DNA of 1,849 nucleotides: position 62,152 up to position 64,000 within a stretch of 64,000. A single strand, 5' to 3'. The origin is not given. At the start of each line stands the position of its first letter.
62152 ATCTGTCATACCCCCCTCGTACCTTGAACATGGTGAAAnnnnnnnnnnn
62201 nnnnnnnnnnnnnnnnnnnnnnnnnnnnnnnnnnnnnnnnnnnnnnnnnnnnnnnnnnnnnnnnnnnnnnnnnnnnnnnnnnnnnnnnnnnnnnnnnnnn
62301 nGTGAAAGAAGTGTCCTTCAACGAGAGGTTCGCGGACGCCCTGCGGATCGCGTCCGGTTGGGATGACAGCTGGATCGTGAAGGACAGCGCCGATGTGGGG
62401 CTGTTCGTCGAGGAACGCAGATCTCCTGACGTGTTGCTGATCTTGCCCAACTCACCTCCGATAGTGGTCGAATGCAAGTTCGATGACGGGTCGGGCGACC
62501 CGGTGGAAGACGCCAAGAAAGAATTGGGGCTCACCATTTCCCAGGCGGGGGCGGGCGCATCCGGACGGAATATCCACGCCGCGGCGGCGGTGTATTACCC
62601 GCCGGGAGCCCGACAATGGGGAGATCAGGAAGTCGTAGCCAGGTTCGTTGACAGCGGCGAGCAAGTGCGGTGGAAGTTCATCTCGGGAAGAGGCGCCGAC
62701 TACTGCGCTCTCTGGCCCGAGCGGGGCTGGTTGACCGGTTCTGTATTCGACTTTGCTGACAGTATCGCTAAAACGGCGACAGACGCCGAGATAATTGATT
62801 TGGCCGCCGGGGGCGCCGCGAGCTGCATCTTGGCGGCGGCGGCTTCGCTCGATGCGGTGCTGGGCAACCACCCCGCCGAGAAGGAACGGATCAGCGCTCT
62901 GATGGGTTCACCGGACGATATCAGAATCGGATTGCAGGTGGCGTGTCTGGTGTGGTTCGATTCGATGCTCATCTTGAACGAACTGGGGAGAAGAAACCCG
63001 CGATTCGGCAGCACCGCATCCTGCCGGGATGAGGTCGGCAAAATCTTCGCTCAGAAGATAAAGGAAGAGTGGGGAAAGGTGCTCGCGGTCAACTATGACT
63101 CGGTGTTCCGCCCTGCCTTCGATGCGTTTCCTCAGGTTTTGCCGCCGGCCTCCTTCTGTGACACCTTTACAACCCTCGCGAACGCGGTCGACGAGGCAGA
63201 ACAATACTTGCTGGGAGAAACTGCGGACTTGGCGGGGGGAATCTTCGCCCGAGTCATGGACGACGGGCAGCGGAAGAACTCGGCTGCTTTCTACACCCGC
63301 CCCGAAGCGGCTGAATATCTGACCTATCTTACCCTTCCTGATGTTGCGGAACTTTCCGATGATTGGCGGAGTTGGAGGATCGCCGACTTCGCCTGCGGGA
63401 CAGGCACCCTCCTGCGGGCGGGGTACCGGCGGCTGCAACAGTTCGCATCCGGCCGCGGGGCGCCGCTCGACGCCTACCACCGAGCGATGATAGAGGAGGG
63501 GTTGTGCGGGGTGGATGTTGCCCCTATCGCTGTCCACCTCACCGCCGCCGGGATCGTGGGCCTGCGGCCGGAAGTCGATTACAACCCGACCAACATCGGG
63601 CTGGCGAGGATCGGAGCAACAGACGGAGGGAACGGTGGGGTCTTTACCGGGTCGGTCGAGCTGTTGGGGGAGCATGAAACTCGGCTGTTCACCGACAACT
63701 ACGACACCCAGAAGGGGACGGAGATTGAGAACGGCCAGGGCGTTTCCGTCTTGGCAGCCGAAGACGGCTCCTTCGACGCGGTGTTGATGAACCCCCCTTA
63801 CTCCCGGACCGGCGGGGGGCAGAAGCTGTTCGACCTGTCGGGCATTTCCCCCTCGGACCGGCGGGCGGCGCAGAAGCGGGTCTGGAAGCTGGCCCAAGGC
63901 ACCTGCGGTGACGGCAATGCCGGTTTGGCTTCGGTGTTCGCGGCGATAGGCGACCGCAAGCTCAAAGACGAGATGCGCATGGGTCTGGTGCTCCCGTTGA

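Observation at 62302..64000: Unannotated >560-codon open frame at the window end encodes a type IIG/IIL restriction-modification enzyme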

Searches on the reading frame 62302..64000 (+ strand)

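Call 4: search_protein_families(library=pfam, proteins=[window:62302-64000:+], max_evalue=1)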
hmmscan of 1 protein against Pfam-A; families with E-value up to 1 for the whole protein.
window:62302-64000:+ (566 aa): 4 families
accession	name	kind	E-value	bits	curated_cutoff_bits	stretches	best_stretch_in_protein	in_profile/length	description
PF07669.17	Eco57I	-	0.0008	20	25.3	1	401-563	3-133/171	Eco57I restriction-modification methylase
PF05175.20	MTS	-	0.045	13.8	23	0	485-502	93-110/170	Methyltransferase small domain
PF23525.1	Methyltransf_36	-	0.092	12.4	27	1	360-415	44-93/268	AprA MT2-like domain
PF02384.22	N6_Mtase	-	0.12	12.1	20.4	0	486-503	120-138/311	N-6 DNA Methylase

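Call 5: search_protein_families(library=ncbifam, proteins=[window:62302-64000:+], max_evalue=1)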
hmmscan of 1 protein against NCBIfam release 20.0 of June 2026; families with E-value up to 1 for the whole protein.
window:62302-64000:+ (566 aa): 3 families
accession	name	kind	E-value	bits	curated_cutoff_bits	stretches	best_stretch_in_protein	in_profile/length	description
TIGR02987.1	met_A_Alw26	exception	0.0031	16.3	353.5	0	326-383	2-58/523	Alw26I/Eco31I/Esp3I family type II restriction adenine-specific DNA-methyltransferase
NF033452.1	BREX_1_MTaseX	exception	0.25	9.1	500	0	478-504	495-521/1210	BREX-1 system adenine-specific DNA-methyltransferase PglX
NF033451.1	BREX_2_MTaseX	equivalog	0.31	8.6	400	1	336-413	204-281/1185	BREX-2 system adenine-specific DNA-methyltransferase PglX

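Call 6: search_protein_families(library=padloc, proteins=[window:62302-64000:+], max_evalue=1)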
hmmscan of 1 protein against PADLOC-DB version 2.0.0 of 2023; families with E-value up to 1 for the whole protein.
window:62302-64000:+ (566 aa): 13 families
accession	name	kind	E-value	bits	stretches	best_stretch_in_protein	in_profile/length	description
PDLC03338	MTase_II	-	2.3e-07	27.9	1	293-416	94-211/604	Type II methyltransferase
PDLC03623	REase_MTase_IIG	-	7e-07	25.4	1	309-416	285-389/1022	Type IIG restriction enzyme-methyltransferase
PDLC03624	REase_MTase_IIG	-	0.00038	16.4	1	308-395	399-486/1271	Type IIG restriction enzyme-methyltransferase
PDLC04134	mad2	-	0.00095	16.1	1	291-503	233-370/492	mads_2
PDLC03029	MTase_I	-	0.0021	14.6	1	323-383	172-233/661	Type I methyltransferase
PDLC03021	MTase_I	-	0.0039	14.1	1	308-415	143-242/491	Type I methyltransferase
PDLC03599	REase_MTase_IIG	-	0.015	11.2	1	344-381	336-373/959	Type IIG restriction enzyme-methyltransferase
PDLC03630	REase_MTase_IIG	-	0.027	10.2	1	354-412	403-460/1100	Type IIG restriction enzyme-methyltransferase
PDLC03250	MTase_II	-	0.033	10.9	1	290-378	126-212/775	Type II methyltransferase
PDLC03226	MTase_II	-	0.041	10.5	0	483-503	120-141/579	Type II methyltransferase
PDLC03606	REase_MTase_IIG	-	0.045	9.9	1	309-375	321-379/935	Type IIG restriction enzyme-methyltransferase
PDLC02529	PglX|PglXI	-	0.058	9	1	355-414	226-286/1189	PglX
PDLC03604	REase_MTase_IIG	-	0.092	8.7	0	358-380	390-412/1011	Type IIG restriction enzyme-methyltransferase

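Call 7: find_homologous_proteins(query=window:62302-64000:+)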
Query window:62302-64000:+ (566 aa): 338 proteins with E <= 0.001 among 8000 candidates; the best 120 are listed.
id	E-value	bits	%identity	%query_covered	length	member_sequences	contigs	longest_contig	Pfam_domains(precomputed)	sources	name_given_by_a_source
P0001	0.0e+0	1110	86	100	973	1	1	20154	-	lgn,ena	-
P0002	0.0e+0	1048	82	100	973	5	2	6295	PF07669.18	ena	-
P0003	1.0e-291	987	76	100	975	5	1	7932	PF07669.18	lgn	-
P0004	1.5e-289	980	76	99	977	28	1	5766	PF07669.18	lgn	-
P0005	6.7e-257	872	69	100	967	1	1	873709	PF07669.18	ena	-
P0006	1.2e-186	640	52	100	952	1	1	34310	PF02384.23,PF07669.18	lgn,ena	-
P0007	5.7e-185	634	53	100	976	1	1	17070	PF07669.18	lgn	-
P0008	2.8e-174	599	52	100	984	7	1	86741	-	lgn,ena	-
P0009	9.0e-174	597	52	100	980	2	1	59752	-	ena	-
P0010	6.0e-155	535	47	100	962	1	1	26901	-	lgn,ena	-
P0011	1.3e-145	504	47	98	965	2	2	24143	PF07669.18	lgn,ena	-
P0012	3.0e-138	480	41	100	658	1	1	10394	PF02384.23,PF07669.18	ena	-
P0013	7.3e-138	479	44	100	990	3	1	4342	PF07669.18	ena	-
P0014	1.8e-137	478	44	100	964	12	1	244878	PF07669.18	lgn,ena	-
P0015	4.2e-130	453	44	93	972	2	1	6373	PF07669.18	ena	-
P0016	1.1e-129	452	41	100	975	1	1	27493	PF07669.18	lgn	-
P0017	2.1e-129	451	40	100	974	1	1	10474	PF02384.23,PF07669.18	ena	-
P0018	2.2e-129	451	41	100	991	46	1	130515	PF07669.18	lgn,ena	-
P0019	2.3e-126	441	40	100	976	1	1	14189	PF07669.18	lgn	-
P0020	4.5e-115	404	51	70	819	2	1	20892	PF07669.18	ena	-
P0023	7.3e-97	344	48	65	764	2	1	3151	PF02384.23,PF07669.18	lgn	-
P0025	1.4e-93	333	45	67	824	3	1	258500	PF07669.18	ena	-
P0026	9.4e-90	320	34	100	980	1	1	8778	PF02384.23,PF07669.18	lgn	-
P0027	1.9e-89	319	45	64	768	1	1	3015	PF07669.18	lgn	-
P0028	1.3e-82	297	34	100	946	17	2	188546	PF07669.18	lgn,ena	-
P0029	6.1e-80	288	43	63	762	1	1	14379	PF07669.18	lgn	-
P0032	2.5e-70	256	31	100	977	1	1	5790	PF07669.18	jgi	-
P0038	1.1e-66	244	32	100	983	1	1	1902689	-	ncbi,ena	-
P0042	5.2e-65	238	31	95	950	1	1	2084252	PF02384.23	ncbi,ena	-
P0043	3.6e-64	236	46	48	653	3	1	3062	PF07669.18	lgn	-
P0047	9.2e-62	228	32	100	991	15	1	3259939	-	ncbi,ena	-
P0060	1.3e-57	214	31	93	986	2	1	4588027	-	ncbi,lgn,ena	-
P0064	8.6e-57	211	30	100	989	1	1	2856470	PF02384.23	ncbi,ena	-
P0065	2.1e-56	210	30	100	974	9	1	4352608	-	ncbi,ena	-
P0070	6.3e-55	205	31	100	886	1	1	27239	PF02384.23,PF07669.18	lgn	-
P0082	1.2e-52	198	30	100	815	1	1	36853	PF02384.23,PF07669.18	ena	-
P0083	2.0e-52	197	31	100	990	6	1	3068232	-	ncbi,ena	-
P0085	2.3e-52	197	30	100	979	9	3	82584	PF02384.23,PF07669.18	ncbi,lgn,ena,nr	ncbi:MAG: N-6 DNA methylase [Gammaproteobacteria bacterium]|nr:N-6 DNA methylase [Gammaproteobacteri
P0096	6.2e-51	192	28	100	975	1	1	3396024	-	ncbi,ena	-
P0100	2.0e-50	190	28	100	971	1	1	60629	-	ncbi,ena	-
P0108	2.6e-49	187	29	94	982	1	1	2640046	-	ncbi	-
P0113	3.4e-48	183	30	95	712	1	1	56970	PF07669.18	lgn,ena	-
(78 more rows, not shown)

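Call 8: search_solved_structures(query=window:62302-64000:+, max_evalue=1)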
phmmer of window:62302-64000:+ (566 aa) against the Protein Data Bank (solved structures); distinct sequences matched with E-value up to 1: 5.
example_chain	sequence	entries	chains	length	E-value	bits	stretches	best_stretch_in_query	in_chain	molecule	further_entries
9ewz_C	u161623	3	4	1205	0.38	12.6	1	315-421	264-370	Adenine-specific methyltransferase BrxX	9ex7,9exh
8zek_A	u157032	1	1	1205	0.38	12.6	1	315-421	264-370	site-specific DNA-methyltransferase (adenine-specific)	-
2pnm_A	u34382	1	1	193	0.82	11.5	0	401-435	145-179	Protease VP4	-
4izk_A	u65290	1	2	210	0.86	11.4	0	401-435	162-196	Yellowtail Ascites Virus (YAV) VP4 protease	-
2pnl_A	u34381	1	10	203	0.89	11.4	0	401-435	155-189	Protease VP4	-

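Call 9: find_encoding_contigs(protein=P0001, flank=10000, max_places=3)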
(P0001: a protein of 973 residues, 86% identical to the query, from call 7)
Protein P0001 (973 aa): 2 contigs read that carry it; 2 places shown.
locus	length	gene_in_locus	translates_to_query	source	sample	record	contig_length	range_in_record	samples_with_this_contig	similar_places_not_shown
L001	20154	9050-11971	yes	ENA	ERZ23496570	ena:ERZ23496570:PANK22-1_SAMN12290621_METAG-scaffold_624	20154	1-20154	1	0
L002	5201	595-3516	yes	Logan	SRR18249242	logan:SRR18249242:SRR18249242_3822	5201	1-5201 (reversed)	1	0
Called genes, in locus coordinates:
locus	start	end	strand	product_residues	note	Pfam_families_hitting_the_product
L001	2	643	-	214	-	?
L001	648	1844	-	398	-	PF06271:RDD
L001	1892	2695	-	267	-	PF13545:HTH_Crp_2 (faint), PF00392:GntR, PF07729:FCD (weak)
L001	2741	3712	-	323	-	PF00561:Abhydrolase_1, PF12146:Hydrolase_4, PF12697:Abhydrolase_6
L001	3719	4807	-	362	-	PF02779:Transket_pyr, PF02780:Transketolase_C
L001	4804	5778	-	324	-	PF00676:E1_dh, PF13292:DXP_synthase_N, PF02775:TPP_enzyme_C (weak)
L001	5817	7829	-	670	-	PF01553:Acyltransferase, PF19277:GPAT_C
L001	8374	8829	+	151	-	PF02580:Tyr_Deacylase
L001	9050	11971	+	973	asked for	-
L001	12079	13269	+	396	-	-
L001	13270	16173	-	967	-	-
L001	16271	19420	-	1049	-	PF00580:UvrD-helicase, PF13245:AAA_19, PF13361:UvrD_C, PF13538:UvrD_C_2 (faint), PF12705:PDDEXK_1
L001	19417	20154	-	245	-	?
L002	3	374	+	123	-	?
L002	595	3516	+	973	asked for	-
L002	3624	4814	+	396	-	-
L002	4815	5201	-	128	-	?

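Call 10: find_encoding_contigs(protein=P0005, flank=10000, max_places=3)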
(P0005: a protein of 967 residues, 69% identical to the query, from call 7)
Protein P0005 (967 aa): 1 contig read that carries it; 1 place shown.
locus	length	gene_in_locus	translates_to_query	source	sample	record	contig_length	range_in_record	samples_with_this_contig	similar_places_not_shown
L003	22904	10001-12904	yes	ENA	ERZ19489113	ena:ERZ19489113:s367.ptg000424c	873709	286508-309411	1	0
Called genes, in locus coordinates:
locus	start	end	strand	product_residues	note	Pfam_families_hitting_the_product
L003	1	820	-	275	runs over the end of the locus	-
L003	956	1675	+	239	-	-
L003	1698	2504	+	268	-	-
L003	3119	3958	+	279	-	PF01261:AP_endonuc_2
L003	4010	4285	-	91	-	-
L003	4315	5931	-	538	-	PF06418:CTP_synth_N, PF00117:GATase, PF07722:Peptidase_C26 (weak)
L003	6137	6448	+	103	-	PF10387:DUF2442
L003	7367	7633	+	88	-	-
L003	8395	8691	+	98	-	PF10387:DUF2442 (weak)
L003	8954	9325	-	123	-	-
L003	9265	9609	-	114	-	-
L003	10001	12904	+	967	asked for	PF07669:Eco57I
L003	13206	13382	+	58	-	-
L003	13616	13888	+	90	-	-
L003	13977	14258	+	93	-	-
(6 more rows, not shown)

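Call 11: search_protein_families(library=pfam, proteins=[P0001, P0005, P0006, P0014, P0038, P0085], max_evalue=0.1)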
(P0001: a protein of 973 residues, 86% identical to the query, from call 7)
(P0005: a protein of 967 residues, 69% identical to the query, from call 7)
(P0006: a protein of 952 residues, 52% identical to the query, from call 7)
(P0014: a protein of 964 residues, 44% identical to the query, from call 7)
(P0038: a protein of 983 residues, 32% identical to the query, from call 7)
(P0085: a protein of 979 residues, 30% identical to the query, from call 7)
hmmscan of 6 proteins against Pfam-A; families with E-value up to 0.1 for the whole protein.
P0001 (973 aa): 2 families
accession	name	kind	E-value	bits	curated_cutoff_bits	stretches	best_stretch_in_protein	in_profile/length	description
PF07669.17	Eco57I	-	0.0002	21.9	25.3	1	402-591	4-163/171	Eco57I restriction-modification methylase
PF02384.22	N6_Mtase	-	0.029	14.1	20.4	0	323-381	21-71/311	N-6 DNA Methylase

P0005 (967 aa): 2 families
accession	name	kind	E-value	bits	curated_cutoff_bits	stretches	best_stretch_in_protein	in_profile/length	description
PF07669.17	Eco57I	-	8.1e-09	36.2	25.3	1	403-590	3-165/171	Eco57I restriction-modification methylase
PF02384.22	N6_Mtase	-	0.0087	15.8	20.4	0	325-383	21-71/311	N-6 DNA Methylase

P0006 (952 aa): 3 families
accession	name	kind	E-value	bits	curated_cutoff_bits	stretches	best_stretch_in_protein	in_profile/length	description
PF07669.17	Eco57I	-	1e-09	39.1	25.3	1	401-582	3-156/171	Eco57I restriction-modification methylase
PF02384.22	N6_Mtase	-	5.9e-06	26.2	20.4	1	478-613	121-234/311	N-6 DNA Methylase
PF05175.20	MTS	-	0.0068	16.5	23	0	483-502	93-112/170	Methyltransferase small domain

P0014 (964 aa): 3 families
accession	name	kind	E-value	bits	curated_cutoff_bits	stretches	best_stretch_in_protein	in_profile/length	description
PF07669.17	Eco57I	-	1.6e-06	28.8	25.3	1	399-600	3-165/171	Eco57I restriction-modification methylase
PF02384.22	N6_Mtase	-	0.0053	16.5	20.4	0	321-412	21-93/311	N-6 DNA Methylase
PF20473.4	MmeI_Mtase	-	0.04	13.5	27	1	349-416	14-82/259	MmeI, DNA-methyltransferase domain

P0038 (983 aa): 5 families
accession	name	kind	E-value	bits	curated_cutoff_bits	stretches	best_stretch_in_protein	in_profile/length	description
PF20473.4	MmeI_Mtase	-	0.00011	21.9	27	1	367-437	15-86/259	MmeI, DNA-methyltransferase domain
PF02384.22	N6_Mtase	-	0.00033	20.5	20.4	1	334-640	23-248/311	N-6 DNA Methylase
PF07669.17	Eco57I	-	0.00036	21.1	25.3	1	416-591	3-157/171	Eco57I restriction-modification methylase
PF23525.1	Methyltransf_36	-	0.00037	20.2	27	1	375-435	44-98/268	AprA MT2-like domain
PF21819.3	DUF6885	-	0.011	15.3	27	0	674-716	66-105/251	Family of unknown function (DUF6885)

P0085 (979 aa): 4 families
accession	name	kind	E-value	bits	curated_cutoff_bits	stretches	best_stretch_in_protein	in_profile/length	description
PF02384.22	N6_Mtase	-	3.7e-06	26.9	20.4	1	323-569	23-187/311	N-6 DNA Methylase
PF07669.17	Eco57I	-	1.8e-05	25.3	25.3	1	408-585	3-156/171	Eco57I restriction-modification methylase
PF22124.2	Glyco_hydro_95_cat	-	0.014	14.7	27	1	246-299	71-124/408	Glycosyl hydrolase family 95 catalytic domain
PF05175.20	MTS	-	0.079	13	23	0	483-505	90-112/170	Methyltransferase small domain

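Call 12: search_protein_families(library=pfam, proteins=[L001:12079-13269:+, L001:13270-16173:-, L001:16271-19420:-, L001:19417-20154:-], max_evalue=0.1)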
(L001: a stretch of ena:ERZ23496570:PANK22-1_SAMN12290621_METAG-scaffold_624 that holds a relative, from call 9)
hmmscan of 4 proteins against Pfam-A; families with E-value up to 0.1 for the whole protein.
L001:12079-13269:+ (396 aa): 0 families

L001:13270-16173:- (967 aa): 4 families
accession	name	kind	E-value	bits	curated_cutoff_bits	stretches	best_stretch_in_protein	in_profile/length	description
PF23525.1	Methyltransf_36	-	0.0022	17.6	27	1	351-412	44-99/268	AprA MT2-like domain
PF07669.17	Eco57I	-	0.014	15.9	25.3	0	474-590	70-162/171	Eco57I restriction-modification methylase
PF13649.12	Methyltransf_25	-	0.063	14.4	27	0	384-430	16-62/97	Methyltransferase domain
PF05175.20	MTS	-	0.088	12.9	23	0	473-497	93-117/170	Methyltransferase small domain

L001:16271-19420:- (1049 aa): 8 families
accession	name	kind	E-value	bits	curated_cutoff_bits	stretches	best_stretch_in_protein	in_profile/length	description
PF00580.27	UvrD-helicase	-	7.2e-57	193.6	23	1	7-290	3-270/271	UvrD/REP helicase N-terminal domain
PF13361.12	UvrD_C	-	2.3e-29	103.3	25.6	1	302-689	2-346/350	UvrD-like helicase C-terminal domain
PF12705.13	PDDEXK_1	-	8.6e-28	98.4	22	1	809-1032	2-247/247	PD-(D/E)XK nuclease superfamily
PF13245.12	AAA_19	-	9.1e-16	58.7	25.1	1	19-274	13-132/134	AAA domain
PF13538.12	UvrD_C_2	-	5.6e-10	39.4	27.4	2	593-614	2-23/52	UvrD-like helicase C-terminal domain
PF13604.12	AAA_30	-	5.7e-05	23.4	27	1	8-71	5-68/191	AAA domain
PF01930.23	Cas_Cas4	-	0.0021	18.6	22.7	1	918-1031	53-158/160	Domain of unknown function DUF83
PF18081.7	FANC_SAP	-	0.045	14.4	23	0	399-417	1-19/51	Fanconi anemia-associated nuclease SAP domain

L001:19417-20154:- (245 aa): 4 families
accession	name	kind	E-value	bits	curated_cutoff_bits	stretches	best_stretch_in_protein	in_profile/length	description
PF12705.13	PDDEXK_1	-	2.5e-38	132.9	22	1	3-234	10-247/247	PD-(D/E)XK nuclease superfamily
PF08696.17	Dna2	-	0.0041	17.3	22.4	1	5-42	66-103/204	DNA replication factor Dna2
PF10926.14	DUF2800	-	0.04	13.5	21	1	98-173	101-174/368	Protein of unknown function (DUF2800)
PF12684.13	DUF3799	-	0.071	13.3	26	0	4-40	9-45/233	PDDEXK-like domain of unknown function (DUF3799)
